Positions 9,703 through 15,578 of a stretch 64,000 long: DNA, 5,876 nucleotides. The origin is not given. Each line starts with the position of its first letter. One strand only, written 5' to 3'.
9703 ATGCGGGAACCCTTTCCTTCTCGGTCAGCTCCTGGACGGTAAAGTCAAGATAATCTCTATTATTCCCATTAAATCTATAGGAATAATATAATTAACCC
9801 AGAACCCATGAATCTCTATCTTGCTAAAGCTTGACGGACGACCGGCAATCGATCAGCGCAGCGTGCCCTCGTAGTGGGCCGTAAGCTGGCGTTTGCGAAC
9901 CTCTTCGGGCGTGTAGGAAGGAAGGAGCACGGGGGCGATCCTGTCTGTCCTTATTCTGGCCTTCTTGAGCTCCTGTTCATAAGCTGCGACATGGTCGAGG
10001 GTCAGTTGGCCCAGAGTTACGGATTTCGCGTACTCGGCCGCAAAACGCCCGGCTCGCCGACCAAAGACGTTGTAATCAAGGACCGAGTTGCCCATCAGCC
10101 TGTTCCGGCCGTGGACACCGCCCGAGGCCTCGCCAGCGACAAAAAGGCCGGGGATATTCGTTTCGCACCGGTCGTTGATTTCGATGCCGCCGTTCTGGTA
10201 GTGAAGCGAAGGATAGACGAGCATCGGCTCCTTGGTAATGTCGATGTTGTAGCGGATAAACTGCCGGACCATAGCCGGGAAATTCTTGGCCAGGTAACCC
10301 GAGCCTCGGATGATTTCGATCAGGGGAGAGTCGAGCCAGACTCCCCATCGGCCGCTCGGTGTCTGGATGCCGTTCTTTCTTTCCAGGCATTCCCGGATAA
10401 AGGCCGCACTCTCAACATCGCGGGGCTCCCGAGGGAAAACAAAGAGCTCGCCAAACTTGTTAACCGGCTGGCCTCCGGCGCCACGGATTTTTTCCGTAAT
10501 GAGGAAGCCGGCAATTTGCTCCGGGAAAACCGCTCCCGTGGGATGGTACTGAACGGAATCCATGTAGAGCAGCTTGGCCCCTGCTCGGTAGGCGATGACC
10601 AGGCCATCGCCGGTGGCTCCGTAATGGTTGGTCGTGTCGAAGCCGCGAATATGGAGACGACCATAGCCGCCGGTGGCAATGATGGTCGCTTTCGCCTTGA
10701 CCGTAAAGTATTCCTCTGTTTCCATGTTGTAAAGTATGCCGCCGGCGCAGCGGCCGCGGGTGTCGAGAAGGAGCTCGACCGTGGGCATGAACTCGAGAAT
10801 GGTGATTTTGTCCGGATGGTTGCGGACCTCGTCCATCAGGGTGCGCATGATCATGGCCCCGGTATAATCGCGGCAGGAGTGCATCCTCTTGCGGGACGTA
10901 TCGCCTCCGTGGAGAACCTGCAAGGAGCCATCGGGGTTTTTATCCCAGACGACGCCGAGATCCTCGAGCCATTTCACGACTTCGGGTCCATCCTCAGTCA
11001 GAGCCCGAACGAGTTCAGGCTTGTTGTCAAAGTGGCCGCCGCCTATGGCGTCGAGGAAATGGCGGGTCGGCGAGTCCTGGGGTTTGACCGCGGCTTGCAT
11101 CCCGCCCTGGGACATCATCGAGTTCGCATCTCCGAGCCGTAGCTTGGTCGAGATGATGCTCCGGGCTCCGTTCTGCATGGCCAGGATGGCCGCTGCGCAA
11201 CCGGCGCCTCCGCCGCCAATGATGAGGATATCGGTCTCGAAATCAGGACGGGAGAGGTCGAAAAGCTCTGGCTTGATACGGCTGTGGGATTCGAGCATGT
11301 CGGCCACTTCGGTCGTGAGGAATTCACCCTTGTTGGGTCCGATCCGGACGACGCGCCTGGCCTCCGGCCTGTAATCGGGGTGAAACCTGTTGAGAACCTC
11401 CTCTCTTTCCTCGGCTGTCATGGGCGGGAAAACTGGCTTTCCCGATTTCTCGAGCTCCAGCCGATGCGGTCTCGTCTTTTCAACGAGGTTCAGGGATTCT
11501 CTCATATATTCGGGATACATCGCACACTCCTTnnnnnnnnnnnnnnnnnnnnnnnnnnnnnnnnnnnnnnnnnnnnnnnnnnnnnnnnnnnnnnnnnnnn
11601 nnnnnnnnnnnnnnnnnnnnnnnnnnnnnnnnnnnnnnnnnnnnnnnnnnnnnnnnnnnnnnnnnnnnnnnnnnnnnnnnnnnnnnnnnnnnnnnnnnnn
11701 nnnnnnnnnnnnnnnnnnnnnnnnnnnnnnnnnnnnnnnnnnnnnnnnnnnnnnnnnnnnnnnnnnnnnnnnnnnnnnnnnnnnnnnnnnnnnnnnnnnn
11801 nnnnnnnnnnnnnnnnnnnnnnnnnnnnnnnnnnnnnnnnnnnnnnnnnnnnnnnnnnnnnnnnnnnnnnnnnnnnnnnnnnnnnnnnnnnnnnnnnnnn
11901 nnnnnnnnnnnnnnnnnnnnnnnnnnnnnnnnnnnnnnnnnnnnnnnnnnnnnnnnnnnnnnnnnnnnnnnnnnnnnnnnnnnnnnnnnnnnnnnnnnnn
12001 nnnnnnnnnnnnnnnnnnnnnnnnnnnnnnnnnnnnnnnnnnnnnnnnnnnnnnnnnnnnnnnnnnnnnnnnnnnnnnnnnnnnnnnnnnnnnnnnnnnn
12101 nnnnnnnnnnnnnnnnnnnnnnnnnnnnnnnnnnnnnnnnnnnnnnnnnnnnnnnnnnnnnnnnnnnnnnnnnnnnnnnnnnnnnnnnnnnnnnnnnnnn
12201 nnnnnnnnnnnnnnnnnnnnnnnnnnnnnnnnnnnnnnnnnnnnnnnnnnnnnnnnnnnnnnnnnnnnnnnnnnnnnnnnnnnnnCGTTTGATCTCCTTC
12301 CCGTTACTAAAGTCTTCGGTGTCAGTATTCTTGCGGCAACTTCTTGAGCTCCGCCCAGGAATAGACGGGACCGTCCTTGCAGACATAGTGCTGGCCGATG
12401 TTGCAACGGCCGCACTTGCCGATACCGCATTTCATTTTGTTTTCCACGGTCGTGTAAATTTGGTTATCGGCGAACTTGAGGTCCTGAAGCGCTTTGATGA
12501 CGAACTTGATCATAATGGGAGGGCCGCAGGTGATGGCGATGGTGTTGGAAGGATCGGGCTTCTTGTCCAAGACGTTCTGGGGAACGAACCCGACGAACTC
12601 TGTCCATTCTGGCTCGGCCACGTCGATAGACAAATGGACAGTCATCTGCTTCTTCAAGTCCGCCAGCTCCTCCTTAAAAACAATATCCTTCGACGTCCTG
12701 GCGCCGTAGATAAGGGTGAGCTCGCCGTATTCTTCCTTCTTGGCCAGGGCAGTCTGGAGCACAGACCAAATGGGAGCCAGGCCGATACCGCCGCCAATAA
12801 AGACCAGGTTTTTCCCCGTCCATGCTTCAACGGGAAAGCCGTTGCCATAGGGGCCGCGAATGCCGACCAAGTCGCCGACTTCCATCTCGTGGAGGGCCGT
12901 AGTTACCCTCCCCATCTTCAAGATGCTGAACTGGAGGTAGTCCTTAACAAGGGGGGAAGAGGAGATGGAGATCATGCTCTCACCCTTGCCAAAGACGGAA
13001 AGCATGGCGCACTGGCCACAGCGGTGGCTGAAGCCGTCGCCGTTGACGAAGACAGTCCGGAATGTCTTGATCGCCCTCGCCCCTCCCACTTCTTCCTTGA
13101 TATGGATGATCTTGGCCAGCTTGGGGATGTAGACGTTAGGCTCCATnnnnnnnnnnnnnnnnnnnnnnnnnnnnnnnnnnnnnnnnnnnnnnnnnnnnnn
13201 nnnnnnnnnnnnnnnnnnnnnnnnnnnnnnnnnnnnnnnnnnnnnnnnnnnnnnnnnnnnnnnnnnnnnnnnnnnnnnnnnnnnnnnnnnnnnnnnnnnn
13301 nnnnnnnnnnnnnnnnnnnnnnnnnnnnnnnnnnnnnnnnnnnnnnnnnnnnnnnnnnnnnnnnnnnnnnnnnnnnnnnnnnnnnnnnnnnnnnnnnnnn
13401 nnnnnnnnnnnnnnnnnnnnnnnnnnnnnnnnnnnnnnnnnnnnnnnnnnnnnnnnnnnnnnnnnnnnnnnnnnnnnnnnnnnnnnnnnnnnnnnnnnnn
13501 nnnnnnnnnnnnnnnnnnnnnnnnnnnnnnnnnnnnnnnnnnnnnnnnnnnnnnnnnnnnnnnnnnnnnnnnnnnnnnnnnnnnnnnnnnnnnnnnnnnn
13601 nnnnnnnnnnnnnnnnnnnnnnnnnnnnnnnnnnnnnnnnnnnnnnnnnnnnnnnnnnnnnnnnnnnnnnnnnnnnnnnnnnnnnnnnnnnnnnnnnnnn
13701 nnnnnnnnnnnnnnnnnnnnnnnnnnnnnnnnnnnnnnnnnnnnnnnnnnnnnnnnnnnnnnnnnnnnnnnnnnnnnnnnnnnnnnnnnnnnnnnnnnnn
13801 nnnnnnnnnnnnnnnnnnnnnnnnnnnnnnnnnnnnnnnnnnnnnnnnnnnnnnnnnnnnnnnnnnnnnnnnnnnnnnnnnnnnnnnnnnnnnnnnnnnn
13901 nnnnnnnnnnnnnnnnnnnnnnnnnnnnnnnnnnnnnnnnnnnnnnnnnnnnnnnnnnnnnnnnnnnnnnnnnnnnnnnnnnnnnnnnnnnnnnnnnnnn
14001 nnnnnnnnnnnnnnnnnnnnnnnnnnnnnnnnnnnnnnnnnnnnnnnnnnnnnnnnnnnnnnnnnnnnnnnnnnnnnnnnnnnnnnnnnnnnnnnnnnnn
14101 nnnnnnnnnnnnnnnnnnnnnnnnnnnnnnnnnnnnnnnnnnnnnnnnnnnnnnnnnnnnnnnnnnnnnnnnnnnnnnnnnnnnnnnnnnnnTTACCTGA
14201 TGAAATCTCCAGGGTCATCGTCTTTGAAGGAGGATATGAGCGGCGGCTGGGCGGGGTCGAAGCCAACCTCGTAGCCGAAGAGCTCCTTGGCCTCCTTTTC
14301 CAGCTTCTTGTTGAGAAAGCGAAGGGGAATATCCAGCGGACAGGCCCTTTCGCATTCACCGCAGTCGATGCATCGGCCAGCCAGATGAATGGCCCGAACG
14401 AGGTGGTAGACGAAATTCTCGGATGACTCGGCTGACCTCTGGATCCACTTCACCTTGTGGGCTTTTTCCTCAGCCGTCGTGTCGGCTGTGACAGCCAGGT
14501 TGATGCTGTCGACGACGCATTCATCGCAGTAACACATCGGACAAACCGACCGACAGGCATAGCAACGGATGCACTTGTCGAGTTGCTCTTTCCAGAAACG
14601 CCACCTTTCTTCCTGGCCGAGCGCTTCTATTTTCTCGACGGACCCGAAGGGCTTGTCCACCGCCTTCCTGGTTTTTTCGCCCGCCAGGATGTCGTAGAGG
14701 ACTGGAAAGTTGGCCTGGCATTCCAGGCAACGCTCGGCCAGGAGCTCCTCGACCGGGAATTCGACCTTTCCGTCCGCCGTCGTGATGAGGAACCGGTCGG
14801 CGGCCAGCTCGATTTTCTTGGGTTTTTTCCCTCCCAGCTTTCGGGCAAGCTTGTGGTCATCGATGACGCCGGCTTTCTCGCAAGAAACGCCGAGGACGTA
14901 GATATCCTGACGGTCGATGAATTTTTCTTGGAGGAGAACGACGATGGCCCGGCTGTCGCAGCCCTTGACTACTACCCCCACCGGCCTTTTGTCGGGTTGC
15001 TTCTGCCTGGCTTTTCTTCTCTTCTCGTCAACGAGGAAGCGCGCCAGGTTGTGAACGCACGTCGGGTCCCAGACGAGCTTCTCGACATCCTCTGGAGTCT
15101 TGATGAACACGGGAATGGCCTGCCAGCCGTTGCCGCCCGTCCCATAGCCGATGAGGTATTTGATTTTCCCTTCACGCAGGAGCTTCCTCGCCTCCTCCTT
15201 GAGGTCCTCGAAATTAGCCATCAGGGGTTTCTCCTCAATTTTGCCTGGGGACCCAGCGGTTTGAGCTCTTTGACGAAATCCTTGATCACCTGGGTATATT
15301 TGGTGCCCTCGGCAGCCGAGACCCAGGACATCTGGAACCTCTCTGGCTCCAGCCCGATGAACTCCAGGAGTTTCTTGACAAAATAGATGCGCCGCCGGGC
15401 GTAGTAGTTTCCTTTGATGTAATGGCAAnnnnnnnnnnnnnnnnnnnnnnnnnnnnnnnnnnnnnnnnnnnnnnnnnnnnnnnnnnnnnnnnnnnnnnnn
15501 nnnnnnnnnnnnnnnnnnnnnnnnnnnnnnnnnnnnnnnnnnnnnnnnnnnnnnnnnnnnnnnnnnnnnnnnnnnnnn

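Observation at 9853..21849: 13-gene Hdr/Flx-like operon with a built-in 2-oxoacid:ferredoxin oxidoreductase and a fumarate-reductase-like terminal module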

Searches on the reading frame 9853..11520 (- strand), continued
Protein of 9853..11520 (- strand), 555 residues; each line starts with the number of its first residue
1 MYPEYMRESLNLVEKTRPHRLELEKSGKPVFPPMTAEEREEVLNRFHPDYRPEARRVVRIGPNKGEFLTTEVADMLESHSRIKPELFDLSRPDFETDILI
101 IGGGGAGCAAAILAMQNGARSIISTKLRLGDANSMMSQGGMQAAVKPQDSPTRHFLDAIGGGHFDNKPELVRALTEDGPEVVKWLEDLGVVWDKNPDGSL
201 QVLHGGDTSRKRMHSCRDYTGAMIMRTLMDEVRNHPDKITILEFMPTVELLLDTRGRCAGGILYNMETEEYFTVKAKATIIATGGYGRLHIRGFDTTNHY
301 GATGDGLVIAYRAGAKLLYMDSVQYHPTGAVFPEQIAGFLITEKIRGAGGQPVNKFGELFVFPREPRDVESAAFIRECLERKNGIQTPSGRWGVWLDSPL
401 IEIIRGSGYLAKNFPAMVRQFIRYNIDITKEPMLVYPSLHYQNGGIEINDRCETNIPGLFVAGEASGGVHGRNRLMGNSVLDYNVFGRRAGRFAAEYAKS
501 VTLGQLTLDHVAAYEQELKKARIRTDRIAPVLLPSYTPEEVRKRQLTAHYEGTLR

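Call 66: find_encoding_contigs(protein=P0001, flank=2000, max_places=3)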
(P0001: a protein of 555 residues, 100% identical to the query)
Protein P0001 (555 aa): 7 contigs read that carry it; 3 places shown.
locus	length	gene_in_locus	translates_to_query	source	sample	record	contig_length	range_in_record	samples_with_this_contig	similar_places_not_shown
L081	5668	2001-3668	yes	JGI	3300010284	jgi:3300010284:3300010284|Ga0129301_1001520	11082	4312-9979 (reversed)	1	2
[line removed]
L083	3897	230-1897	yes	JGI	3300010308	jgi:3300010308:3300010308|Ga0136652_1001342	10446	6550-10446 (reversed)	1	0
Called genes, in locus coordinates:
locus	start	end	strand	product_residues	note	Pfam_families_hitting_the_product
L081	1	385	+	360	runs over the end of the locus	PF13534:Fer4_17 (faint), PF13746:Fer4_18 (faint), PF12838:Fer4_7 (faint), PF00037:Fer4 (faint), PF12797:Fer4_2 (faint), PF13237:Fer4_10 (faint), PF17179:Fer4_22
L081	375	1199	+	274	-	PF08030:NAD_binding_6 (faint), PF00175:NAD_binding_1, PF10418:DHODB_Fe-S_bind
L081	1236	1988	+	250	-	PF13183:Fer4_8 (faint), PF13534:Fer4_17 (faint), PF13237:Fer4_10 (weak), PF12838:Fer4_7 (weak), PF13187:Fer4_9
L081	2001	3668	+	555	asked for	PF00890:FAD_binding_2, PF01266:DAO (faint), PF03486:HI0933_like (faint), PF07992:Pyr_redox_2 (faint)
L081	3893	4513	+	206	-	PF07238:PilZ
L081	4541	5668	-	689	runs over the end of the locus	PF02092:tRNA_synt_2f, PF05746:DALR_1 (weak)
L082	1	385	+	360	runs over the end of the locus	PF13534:Fer4_17 (faint), PF13746:Fer4_18 (faint), PF12838:Fer4_7 (faint), PF00037:Fer4 (faint), PF12797:Fer4_2 (faint), PF13237:Fer4_10 (faint), PF17179:Fer4_22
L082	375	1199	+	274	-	PF08030:NAD_binding_6 (faint), PF00175:NAD_binding_1, PF10418:DHODB_Fe-S_bind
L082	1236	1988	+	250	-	PF13183:Fer4_8 (faint), PF13534:Fer4_17 (faint), PF13237:Fer4_10 (weak), PF12838:Fer4_7 (weak), PF13187:Fer4_9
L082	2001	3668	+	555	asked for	PF00890:FAD_binding_2, PF01266:DAO (faint), PF03486:HI0933_like (faint), PF07992:Pyr_redox_2 (faint)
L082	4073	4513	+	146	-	PF07238:PilZ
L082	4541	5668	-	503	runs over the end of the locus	?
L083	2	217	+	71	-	?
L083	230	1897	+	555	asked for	PF00890:FAD_binding_2, PF01266:DAO (faint), PF03486:HI0933_like (faint), PF07992:Pyr_redox_2 (faint)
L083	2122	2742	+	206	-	PF07238:PilZ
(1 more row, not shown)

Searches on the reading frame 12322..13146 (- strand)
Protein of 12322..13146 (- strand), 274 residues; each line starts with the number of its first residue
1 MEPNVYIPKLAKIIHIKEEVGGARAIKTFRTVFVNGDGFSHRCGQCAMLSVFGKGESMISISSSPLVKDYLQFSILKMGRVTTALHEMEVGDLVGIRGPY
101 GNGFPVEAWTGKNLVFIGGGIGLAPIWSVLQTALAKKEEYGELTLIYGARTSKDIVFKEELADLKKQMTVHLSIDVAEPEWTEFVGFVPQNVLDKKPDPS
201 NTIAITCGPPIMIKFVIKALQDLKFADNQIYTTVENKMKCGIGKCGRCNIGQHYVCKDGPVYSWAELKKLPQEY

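Call 5: search_protein_families(library=pfam, proteins=[window:12322-13146:-], max_evalue=0.01)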
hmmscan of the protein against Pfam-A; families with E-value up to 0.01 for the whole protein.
window:12322-13146:- (274 aa): 4 families
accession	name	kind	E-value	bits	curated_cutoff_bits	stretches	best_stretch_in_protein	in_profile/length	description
PF00175.26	NAD_binding_1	-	2.6e-19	70.3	22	1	116-216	1-107/109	Oxidoreductase NAD-binding domain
PF10418.14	DHODB_Fe-S_bind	-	5.7e-09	36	23.9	1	235-267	1-40/41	Iron-sulfur cluster binding domain of dihydroorotate dehydrogenase B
PF08030.17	NAD_binding_6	-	1.8e-05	25.3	22.2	1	112-172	2-70/156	Ferric reductase NAD binding domain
PF00970.30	FAD_binding_6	-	0.005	17.6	21.1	0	66-102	66-96/99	Oxidoreductase FAD-binding domain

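Call 7: search_protein_families(library=ncbifam, proteins=[window:12322-13146:-], max_evalue=0.00001)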
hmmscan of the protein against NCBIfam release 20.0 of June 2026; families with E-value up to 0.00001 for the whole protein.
window:12322-13146:- (274 aa): 27 families (the best 25 are shown)
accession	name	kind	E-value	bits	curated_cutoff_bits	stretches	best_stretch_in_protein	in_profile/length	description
NF006220.0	PRK08345.1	subfamily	1.1e-72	244.8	395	1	4-265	6-285/294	cytochrome-c3 hydrogenase subunit gamma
NF040835.1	sulfhyd_HydG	equivalog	1.5e-59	201.7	650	1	38-267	47-284/292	NADPH-dependent hydrogenase/sulfhydrogenase 1 subunit gamma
NF040830.1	sulfhyd_ShyC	equivalog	5.3e-57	193.2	600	1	6-265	4-279/288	NAD(P)-dependent hydrogenase/sulfhydrogenase 2 subunit gamma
TIGR02911.1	sulfite_red_B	equivalog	4.6e-56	189.8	288.6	1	4-270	1-259/261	anaerobic sulfite reductase subunit AsrB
NF000796.0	PRK00054.1-1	equivalog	8.5e-48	162.8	224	1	12-269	4-237/254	dihydroorotate dehydrogenase electron transfer subunit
NF000798.0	PRK00054.1-3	equivalog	1.4e-27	96.9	219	1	37-265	27-240/244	dihydroorotate dehydrogenase electron transfer subunit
NF000799.0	PRK00054.1-4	equivalog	3.2e-23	82.1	314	1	76-266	72-255/258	dihydroorotate dehydrogenase electron transfer subunit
TIGR01941.1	nqrF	equivalog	2.4e-21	76.2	295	1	74-230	235-398/405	NADH:ubiquinone reductase (Na(+)-transporting) subunit F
NF009414.0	PRK12778.1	equivalog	1e-20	73.6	1103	1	40-262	27-243/752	bifunctional dihydroorotate dehydrogenase B NAD binding subunit/NADPH-dependent glutamate synthase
NF004862.0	PRK06222.1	subfamily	2e-20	73.5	220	1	41-262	28-243/281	sulfide/dihydroorotate dehydrogenase-like FAD/NAD-binding protein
NF000797.0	PRK00054.1-2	equivalog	2.6e-18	66.2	270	1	78-263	82-261/267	dihydroorotate dehydrogenase electron transfer subunit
NF045803.1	MethMoxFADbindMmoC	equivalog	2.8e-18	65.8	500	1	60-232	160-337/343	aromatic/alkene monooxygenase hydroxylase FAD-binding subunit MmoC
NF007964.0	PRK10684.1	equivalog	5.8e-18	64.9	383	1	8-232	9-234/333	NADH oxidoreductase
NF040810.1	BenC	equivalog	1.5e-16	60.5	430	1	42-231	135-326/333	benzoate 1,2-dioxygenase electron transfer component BenC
NF058606.1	GlBtMonoRdsGbcB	equivalog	5.1e-15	55.2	500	1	55-226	57-238/362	glycine betaine monooxygenase reductase subunit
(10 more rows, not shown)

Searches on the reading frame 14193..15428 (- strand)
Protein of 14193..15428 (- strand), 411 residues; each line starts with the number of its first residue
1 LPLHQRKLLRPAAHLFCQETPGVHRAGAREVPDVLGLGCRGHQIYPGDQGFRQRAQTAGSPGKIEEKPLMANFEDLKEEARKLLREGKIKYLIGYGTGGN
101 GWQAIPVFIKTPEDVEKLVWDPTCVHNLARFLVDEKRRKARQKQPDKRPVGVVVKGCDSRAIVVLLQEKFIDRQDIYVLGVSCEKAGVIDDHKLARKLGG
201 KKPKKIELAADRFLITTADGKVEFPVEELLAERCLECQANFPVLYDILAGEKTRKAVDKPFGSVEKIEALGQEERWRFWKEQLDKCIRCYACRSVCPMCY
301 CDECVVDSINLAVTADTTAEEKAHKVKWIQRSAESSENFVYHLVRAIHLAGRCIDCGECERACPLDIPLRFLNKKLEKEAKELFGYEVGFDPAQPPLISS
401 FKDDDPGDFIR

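Call 5: search_protein_families(library=pfam, proteins=[window:14193-15428:-], max_evalue=0.01)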
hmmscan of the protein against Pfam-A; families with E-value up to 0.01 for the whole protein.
window:14193-15428:- (411 aa): 10 families
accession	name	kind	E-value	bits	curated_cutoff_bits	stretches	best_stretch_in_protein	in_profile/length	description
PF12797.12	Fer4_2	-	3.6e-09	36.4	24.5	2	283-297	7-21/22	4Fe-4S binding domain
PF13237.11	Fer4_10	-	1.5e-07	31.6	25.5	2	350-370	6-29/53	4Fe-4S dicluster domain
PF13183.11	Fer4_8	-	6.9e-07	30.2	27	1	282-367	1-68/68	4Fe-4S dicluster domain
PF13187.11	Fer4_9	-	2.5e-06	27.8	27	1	285-366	1-50/52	4Fe-4S dicluster domain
PF13534.11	Fer4_17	-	9.5e-06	26.5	22.2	1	285-367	1-60/61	4Fe-4S dicluster domain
PF12838.12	Fer4_7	-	1.4e-05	25.9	27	1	285-366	1-51/52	4Fe-4S dicluster domain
PF00037.32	Fer4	-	2.2e-05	24.5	21.1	2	351-366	6-21/24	4Fe-4S binding domain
PF12837.12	Fer4_6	-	0.0013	19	25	1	351-364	7-20/24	4Fe-4S binding domain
PF12800.12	Fer4_4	-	0.0017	19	24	1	351-364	2-15/17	4Fe-4S binding domain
PF13746.11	Fer4_18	-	0.0073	16.9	27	0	290-370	4-78/114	4Fe-4S dicluster domain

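Call 7: search_protein_families(library=ncbifam, proteins=[window:14193-15428:-], max_evalue=0.00001)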
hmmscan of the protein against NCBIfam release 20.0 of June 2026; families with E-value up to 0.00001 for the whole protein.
window:14193-15428:- (411 aa): 0 families

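Call 64: search_protein_families(library=pfam, proteins=[window:14193-15221:-], max_evalue=10)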
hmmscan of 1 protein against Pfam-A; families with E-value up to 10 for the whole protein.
window:14193-15221:- (342 aa): 15 families
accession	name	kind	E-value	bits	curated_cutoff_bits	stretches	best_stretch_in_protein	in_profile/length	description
PF12797.12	Fer4_2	-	2e-09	37.2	24.5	2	214-228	7-21/22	4Fe-4S binding domain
PF13237.11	Fer4_10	-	8.9e-08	32.4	25.5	2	281-301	6-29/53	4Fe-4S dicluster domain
PF13183.11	Fer4_8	-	1.7e-07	32.1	27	2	213-298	1-68/68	4Fe-4S dicluster domain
PF13187.11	Fer4_9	-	1.3e-06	28.7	27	2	216-297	1-50/52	4Fe-4S dicluster domain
PF13534.11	Fer4_17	-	6.5e-06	27.1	22.2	2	216-298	1-60/61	4Fe-4S dicluster domain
PF12838.12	Fer4_7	-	1e-05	26.4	27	2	216-297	1-51/52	4Fe-4S dicluster domain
PF00037.32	Fer4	-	1.2e-05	25.4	21.1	2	282-297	6-21/24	4Fe-4S binding domain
PF12800.12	Fer4_4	-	0.00055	20.5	24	2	282-295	2-15/17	4Fe-4S binding domain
PF12837.12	Fer4_6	-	0.0011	19.3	25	2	282-295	7-20/24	4Fe-4S binding domain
PF13746.11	Fer4_18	-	0.0041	17.7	27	2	221-301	4-78/114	4Fe-4S dicluster domain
PF14697.11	Fer4_21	-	0.0083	16.7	35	2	283-295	7-19/59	4Fe-4S dicluster domain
PF04422.18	FrhB_FdhB_N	-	0.025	15.1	22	1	12-48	26-62/78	Coenzyme F420 hydrogenase/dehydrogenase, beta subunit N-term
PF12798.12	Fer4_3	-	0.028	15.7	27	2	217-229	1-13/15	4Fe-4S binding domain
PF17179.9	Fer4_22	-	0.1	13.9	27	1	283-295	1-13/95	4Fe-4S dicluster domain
PF13370.11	Fer4_13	-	0.42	11.8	24.5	1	215-233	4-22/58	4Fe-4S single cluster domain of Ferredoxin I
